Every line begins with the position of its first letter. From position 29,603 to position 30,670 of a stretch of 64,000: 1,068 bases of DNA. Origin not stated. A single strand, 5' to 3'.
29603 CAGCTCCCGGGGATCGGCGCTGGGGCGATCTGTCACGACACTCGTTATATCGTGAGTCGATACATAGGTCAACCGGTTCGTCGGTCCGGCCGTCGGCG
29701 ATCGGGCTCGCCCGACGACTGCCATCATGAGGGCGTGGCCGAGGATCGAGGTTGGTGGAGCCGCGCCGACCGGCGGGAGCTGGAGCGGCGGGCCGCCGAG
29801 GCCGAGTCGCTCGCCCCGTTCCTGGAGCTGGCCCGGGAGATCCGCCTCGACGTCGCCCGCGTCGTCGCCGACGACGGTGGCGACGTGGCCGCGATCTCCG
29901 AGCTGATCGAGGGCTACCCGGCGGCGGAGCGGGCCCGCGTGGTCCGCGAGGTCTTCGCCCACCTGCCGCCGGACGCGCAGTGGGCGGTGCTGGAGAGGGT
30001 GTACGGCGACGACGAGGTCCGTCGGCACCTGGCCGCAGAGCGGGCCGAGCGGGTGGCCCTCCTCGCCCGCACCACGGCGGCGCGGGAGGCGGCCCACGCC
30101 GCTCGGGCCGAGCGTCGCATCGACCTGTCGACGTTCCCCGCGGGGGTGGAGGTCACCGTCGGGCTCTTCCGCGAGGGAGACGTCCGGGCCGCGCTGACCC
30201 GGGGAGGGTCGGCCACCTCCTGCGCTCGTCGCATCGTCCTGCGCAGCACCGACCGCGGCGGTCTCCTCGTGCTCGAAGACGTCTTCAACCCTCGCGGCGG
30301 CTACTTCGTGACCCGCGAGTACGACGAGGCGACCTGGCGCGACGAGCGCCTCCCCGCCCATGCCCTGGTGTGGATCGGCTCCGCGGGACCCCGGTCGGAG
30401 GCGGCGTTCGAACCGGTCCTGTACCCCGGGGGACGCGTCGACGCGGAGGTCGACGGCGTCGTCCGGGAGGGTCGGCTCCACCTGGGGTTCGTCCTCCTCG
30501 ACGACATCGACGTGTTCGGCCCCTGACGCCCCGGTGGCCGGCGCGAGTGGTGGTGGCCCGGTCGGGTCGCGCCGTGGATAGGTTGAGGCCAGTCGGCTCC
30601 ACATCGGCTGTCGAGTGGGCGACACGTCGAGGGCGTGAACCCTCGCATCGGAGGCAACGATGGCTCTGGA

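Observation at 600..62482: Pervasive but uneven reading-frame breaks: assembly indels versus genome decay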

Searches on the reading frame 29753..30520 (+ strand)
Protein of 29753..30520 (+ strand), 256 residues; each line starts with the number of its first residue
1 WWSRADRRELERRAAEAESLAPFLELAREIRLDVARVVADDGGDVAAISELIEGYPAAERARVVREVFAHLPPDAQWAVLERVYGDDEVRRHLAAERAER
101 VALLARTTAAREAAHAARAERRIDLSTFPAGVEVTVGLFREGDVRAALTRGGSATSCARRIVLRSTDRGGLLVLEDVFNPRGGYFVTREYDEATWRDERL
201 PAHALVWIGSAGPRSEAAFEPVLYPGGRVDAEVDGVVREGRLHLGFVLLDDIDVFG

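Call 20: search_protein_families(library=pfam, max_evalue=0.01, proteins=[window:29753-30520:+])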
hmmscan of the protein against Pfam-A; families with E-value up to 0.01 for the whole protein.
seq(256 aa): 0 families
